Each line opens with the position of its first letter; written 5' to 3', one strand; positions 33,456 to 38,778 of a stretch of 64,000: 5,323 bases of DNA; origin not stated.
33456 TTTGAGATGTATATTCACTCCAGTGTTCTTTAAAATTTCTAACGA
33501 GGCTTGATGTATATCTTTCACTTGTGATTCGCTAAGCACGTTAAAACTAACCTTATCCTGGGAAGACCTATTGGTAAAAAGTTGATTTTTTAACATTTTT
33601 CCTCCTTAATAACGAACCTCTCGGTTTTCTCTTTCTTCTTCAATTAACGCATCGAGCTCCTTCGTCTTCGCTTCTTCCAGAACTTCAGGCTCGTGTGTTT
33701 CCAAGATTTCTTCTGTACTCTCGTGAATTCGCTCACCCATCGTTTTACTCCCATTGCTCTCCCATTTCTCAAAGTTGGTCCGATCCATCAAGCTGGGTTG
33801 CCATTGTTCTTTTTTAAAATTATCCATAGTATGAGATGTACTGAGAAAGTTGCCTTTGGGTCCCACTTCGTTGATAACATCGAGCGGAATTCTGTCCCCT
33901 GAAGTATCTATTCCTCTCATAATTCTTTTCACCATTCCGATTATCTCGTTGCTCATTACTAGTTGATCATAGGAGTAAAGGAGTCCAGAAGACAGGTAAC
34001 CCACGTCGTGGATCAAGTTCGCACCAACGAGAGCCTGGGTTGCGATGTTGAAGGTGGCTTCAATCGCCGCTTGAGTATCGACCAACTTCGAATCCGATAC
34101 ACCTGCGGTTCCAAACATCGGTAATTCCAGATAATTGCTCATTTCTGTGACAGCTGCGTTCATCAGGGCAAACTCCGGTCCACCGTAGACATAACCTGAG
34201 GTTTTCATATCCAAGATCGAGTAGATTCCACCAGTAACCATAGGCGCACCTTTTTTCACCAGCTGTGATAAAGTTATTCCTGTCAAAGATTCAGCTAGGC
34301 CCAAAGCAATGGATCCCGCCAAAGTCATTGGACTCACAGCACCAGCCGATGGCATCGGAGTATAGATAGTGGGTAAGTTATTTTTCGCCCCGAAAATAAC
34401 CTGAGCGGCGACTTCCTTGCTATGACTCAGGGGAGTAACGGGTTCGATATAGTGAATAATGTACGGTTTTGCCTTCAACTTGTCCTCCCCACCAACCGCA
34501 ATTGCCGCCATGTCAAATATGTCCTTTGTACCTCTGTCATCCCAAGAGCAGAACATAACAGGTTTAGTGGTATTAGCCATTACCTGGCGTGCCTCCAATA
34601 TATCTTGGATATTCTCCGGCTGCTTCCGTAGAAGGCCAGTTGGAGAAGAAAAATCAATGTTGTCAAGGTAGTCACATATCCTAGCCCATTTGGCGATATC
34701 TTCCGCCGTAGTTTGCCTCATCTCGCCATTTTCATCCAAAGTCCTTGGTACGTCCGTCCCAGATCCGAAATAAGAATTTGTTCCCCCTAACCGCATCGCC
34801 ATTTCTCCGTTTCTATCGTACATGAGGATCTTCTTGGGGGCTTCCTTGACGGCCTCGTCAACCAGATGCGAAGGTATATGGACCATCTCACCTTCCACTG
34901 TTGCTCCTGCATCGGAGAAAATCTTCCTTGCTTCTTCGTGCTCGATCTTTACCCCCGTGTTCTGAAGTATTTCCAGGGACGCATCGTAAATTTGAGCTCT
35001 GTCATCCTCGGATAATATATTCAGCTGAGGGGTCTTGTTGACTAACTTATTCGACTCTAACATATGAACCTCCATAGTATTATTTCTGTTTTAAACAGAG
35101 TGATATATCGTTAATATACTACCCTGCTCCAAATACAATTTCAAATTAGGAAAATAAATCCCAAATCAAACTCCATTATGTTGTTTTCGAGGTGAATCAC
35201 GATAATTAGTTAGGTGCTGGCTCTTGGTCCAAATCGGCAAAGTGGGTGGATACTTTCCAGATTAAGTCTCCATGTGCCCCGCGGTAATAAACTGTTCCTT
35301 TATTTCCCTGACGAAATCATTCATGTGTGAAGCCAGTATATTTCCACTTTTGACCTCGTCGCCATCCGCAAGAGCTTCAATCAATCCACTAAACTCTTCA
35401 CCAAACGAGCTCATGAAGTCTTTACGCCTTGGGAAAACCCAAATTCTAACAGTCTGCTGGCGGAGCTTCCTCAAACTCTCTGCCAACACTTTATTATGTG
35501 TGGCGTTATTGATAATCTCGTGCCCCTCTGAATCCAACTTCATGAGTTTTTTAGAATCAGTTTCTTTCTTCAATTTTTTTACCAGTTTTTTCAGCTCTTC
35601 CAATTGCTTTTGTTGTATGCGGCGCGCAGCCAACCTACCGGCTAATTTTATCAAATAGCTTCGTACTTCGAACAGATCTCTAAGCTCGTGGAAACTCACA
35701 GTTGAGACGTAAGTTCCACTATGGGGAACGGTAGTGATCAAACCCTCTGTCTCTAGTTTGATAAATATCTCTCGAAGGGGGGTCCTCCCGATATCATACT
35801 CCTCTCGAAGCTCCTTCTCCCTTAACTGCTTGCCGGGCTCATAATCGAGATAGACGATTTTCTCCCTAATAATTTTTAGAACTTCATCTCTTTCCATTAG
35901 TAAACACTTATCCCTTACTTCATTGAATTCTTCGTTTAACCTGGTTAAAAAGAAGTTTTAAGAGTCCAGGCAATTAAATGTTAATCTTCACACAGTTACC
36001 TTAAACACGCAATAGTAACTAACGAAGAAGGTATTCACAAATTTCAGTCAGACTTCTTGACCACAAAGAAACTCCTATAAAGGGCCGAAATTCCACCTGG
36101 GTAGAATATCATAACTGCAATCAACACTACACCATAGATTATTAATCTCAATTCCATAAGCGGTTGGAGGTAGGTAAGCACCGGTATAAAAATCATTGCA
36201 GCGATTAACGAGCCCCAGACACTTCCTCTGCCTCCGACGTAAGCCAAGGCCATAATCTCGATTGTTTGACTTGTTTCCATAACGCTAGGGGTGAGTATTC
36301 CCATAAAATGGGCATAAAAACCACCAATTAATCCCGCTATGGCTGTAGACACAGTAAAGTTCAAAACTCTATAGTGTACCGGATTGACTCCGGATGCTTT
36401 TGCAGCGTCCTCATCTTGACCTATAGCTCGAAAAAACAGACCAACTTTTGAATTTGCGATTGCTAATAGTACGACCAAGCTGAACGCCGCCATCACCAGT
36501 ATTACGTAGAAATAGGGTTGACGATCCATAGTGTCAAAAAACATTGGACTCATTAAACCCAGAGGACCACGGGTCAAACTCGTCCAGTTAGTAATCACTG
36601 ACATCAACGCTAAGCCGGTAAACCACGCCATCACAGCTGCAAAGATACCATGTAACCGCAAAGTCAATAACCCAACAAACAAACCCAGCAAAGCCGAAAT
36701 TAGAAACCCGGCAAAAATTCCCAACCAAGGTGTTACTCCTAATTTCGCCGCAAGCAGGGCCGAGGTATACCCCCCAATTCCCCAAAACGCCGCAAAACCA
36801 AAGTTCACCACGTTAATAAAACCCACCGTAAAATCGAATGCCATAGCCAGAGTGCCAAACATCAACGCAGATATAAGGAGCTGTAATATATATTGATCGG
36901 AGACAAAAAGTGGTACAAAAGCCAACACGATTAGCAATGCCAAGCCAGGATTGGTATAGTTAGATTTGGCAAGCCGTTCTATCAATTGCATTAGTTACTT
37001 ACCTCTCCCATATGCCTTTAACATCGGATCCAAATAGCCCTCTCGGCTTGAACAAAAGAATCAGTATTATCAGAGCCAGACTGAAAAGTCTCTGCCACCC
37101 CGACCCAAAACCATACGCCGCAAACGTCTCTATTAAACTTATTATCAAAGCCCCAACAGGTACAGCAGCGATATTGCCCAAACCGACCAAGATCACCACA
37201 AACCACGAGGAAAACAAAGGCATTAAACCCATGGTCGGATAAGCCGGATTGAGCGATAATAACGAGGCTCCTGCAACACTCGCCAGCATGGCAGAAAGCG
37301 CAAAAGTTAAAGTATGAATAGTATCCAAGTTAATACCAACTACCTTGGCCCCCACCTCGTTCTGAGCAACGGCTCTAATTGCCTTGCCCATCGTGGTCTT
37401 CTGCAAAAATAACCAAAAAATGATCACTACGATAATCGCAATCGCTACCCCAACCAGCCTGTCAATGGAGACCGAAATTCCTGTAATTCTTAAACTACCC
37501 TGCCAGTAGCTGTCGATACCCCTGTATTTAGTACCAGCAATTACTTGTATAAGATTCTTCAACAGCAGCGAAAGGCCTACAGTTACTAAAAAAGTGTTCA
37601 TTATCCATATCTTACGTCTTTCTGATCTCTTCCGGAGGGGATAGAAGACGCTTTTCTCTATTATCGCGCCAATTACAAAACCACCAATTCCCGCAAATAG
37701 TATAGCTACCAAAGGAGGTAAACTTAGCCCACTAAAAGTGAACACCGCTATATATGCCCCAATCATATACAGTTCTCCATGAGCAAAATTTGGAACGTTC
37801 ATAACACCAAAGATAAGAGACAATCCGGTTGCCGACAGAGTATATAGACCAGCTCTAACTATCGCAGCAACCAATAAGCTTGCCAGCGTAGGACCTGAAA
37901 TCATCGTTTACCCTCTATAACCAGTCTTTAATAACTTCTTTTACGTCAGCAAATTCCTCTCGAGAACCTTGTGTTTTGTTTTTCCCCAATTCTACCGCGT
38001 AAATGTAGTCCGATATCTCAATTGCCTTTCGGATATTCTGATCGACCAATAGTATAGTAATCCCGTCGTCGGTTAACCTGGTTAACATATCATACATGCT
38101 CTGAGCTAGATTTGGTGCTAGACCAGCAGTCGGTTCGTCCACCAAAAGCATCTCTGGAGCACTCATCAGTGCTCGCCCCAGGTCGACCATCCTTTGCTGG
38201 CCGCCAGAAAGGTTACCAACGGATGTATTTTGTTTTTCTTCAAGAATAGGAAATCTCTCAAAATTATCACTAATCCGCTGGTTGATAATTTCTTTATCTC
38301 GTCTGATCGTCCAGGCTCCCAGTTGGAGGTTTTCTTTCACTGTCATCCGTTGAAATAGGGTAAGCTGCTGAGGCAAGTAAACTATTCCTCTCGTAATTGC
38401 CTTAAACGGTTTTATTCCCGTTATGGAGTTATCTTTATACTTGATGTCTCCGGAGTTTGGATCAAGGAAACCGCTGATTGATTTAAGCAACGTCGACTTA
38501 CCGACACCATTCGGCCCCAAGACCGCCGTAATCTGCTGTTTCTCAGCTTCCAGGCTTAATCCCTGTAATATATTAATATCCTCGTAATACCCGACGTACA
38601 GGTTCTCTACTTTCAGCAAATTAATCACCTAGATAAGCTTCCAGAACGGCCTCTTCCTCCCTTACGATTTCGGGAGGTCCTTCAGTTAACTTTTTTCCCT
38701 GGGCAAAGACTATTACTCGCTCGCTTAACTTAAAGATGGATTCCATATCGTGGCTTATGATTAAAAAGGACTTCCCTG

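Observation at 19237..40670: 21-kb single-strand cluster linking quaternary-amine uptake, B12 demethylation, folate C1 oxidation and glycine cleavage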

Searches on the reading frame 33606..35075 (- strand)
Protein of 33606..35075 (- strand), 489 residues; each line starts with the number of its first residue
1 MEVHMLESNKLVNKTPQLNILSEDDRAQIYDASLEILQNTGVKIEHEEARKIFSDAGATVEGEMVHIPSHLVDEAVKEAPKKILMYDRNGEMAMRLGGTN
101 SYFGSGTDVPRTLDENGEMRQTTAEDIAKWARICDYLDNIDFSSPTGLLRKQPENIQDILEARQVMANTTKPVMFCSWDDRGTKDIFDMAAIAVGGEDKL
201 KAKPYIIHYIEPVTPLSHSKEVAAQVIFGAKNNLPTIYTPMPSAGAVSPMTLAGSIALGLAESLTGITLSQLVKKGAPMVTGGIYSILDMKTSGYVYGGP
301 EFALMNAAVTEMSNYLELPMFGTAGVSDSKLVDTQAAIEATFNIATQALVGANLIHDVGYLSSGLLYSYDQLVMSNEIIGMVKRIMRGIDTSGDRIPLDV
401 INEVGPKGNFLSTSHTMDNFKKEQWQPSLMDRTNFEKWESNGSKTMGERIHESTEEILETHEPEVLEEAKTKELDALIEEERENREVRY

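Call 4: search_protein_families(library=pfam, proteins=[window:33606-35075:-])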
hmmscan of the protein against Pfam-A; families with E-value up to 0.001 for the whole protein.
window:33606-35075:- (489 aa): 1 family
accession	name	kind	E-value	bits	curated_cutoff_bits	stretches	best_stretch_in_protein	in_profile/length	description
PF06253.16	MTTB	-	8.7e-115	384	25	1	8-482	21-496/500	Trimethylamine methyltransferase (MTTB)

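Call 37: search_solved_structures(query=window:33606-35075:-, max_evalue=0.00001)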
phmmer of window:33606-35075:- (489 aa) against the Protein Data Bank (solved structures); distinct sequences matched with E-value up to 0.00001: 5.
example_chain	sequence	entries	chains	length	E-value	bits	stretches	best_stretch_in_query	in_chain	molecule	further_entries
2qne_A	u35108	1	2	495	3e-73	250.5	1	14-480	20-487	Putative methyltransferase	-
9yce_A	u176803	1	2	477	4.6e-73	249.9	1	15-480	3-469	Glycine betaine methyltransferase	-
7xcl_A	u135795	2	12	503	3.2e-66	227.4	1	17-480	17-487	Trimethylamine methyltransferase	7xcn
7xcm_A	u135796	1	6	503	4.6e-66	226.8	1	17-480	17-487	Trimethylamine methyltransferase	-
4yyc_A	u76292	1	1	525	6.5e-56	193.4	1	20-482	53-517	Putative trimethylamine methyltransferase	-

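Call 49: search_protein_families(library=ncbifam, proteins=[window:33606-35075:-], max_evalue=0.00001)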
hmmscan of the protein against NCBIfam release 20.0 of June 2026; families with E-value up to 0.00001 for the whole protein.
window:33606-35075:- (489 aa): 1 family
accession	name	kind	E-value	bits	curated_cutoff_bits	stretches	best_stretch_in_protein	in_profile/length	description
TIGR02369.2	trimeth_pyl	equivalog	9.5e-134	446.4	525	1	17-480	2-467/469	[trimethylamine--corrinoid protein] Co-methyltransferase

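Call 51: search_solved_structures(query=window:33606-35075:-, max_evalue=1e-60, show_alignments=3)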
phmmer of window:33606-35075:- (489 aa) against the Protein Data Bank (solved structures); distinct sequences matched with E-value up to 1e-60: 4.
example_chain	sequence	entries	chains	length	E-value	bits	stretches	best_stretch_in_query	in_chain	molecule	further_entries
2qne_A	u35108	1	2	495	3e-73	250.5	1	14-480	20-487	Putative methyltransferase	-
9yce_A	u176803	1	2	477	4.6e-73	249.9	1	15-480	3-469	Glycine betaine methyltransferase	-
7xcl_A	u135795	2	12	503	3.2e-66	227.4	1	17-480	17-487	Trimethylamine methyltransferase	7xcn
7xcm_A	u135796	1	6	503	4.6e-66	226.8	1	17-480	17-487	Trimethylamine methyltransferase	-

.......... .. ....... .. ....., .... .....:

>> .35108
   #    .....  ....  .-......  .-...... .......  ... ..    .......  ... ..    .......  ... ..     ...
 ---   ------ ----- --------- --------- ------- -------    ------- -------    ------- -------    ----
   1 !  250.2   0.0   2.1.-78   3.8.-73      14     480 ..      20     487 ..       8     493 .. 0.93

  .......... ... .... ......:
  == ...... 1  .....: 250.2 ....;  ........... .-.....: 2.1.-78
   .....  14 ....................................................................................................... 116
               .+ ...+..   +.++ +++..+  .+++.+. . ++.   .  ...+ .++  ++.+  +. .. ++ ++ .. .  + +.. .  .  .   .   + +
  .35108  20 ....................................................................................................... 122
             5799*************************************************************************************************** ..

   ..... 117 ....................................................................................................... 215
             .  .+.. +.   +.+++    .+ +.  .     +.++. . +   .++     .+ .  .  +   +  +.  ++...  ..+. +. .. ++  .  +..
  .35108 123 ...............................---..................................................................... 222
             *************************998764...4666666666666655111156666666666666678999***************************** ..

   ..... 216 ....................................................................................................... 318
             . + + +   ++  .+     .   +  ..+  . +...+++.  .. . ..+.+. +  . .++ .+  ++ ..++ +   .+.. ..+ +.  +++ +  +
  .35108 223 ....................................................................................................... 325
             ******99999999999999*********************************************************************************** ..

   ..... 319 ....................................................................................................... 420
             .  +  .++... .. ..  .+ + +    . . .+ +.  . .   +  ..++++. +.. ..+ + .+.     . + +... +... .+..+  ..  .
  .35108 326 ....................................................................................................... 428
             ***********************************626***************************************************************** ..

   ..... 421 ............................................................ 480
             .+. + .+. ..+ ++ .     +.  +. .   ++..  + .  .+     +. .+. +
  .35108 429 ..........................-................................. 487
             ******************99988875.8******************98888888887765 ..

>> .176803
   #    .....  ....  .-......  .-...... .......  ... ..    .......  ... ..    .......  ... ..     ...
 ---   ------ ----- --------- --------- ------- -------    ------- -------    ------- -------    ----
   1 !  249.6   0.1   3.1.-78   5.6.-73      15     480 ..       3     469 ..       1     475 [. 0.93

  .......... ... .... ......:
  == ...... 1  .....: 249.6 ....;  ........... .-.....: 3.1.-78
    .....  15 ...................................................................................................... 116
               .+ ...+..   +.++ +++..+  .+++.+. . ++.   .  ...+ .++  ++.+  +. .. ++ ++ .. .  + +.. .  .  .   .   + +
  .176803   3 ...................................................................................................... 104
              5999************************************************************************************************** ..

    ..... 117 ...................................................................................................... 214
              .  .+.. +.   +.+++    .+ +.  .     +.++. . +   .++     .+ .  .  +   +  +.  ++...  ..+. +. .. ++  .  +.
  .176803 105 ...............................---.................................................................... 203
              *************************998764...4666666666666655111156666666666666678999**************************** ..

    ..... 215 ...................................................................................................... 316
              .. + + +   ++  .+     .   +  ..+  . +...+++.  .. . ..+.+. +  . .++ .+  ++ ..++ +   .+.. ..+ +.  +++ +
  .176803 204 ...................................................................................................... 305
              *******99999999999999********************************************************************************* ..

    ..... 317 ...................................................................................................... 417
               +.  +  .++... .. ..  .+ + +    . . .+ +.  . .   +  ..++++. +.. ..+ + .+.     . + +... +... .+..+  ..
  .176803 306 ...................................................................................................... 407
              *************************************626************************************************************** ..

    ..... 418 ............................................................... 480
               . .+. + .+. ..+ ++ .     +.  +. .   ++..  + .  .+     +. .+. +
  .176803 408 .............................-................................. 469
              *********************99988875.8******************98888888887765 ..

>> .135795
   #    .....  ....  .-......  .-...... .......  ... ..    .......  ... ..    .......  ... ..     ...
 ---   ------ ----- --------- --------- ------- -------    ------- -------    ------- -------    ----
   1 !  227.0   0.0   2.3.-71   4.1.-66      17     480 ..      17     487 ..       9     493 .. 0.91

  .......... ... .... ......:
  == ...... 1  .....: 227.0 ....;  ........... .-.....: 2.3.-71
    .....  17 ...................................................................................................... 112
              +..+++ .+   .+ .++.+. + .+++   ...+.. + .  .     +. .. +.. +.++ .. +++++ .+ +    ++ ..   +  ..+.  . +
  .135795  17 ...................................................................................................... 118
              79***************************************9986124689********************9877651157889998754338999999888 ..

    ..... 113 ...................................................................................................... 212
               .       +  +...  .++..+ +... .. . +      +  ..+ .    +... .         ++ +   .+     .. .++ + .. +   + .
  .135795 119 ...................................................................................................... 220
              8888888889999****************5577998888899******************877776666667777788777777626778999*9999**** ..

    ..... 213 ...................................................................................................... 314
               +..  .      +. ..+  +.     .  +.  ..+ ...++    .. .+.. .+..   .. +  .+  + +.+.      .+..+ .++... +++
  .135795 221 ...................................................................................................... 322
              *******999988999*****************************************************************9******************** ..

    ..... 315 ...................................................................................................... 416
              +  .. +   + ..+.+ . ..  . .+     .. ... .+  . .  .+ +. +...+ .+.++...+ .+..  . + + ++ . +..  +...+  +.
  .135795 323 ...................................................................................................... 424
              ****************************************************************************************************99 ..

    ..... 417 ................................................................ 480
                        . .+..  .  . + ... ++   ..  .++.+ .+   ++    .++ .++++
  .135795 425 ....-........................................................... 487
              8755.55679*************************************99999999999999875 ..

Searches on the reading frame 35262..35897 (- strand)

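Call 4: search_protein_families(library=pfam, proteins=[window:35262-35897:-])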
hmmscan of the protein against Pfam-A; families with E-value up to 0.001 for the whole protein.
window:35262-35897:- (211 aa): 2 families
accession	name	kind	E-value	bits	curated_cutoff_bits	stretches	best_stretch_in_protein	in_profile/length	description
PF07729.17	FCD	-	5.4e-18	66.1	24.3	1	74-193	1-124/125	FCD domain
PF00392.27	GntR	-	9.8e-15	54.4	27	1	4-64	3-64/64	Bacterial regulatory proteins, gntR family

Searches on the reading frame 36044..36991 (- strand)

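Call 4: search_protein_families(library=pfam, proteins=[window:36044-36991:-])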
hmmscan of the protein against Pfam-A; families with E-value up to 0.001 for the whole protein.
window:36044-36991:- (315 aa): 1 family
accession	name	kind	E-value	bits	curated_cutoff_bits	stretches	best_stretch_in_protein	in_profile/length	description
PF02653.21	BPD_transp_2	-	2e-32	112.8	26.8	1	35-294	2-269/269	Branched-chain amino acid transport system / permease component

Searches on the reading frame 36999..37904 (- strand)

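Call 4: search_protein_families(library=pfam, proteins=[window:36999-37904:-])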
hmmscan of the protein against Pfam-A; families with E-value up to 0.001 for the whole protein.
window:36999-37904:- (301 aa): 1 family
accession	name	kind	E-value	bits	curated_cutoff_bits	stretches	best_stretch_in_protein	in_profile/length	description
PF02653.21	BPD_transp_2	-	1.4e-39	136.3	26.8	1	11-283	2-269/269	Branched-chain amino acid transport system / permease component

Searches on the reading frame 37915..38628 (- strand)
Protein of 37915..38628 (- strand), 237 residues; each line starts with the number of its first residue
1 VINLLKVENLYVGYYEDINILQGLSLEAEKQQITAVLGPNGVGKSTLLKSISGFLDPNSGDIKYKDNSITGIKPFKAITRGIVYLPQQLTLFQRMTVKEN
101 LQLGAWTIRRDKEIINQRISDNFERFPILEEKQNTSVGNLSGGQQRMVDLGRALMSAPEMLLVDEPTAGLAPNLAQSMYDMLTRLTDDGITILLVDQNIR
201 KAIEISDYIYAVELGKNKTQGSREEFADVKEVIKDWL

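Call 4: search_protein_families(library=pfam, proteins=[window:37915-38628:-])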
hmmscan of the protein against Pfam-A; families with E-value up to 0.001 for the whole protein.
window:37915-38628:- (237 aa): 8 families
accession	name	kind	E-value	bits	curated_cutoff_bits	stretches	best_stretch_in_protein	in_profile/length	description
PF00005.33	ABC_tran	-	8.2e-34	117.6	25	1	21-168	1-137/137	ABC transporter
PF13304.12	AAA_21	-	6.1e-12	46.7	27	2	33-72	1-42/304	AAA domain, putative AbiEii toxin, Type IV TA system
PF13175.12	AAA_15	-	2.1e-05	24.7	32.1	1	29-76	24-55/374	AAA ATPase domain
PF09818.15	ABC_ATPase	-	3.9e-05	23.2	23.2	0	112-193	130-211/283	P-loop domain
PF13555.12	AAA_29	-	4.6e-05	23.5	27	1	26-64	17-54/61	P-loop containing region of AAA domain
PF13476.12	AAA_23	-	0.0001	23.4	27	1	19-67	8-55/201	AAA domain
PF02463.25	SMC_N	-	0.00012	22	40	0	30-150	23-147/220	RecF/RecN/SMC N terminal domain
PF03193.22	RsgA_GTPase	-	0.00019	21.7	30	1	30-66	105-141/174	RsgA GTPase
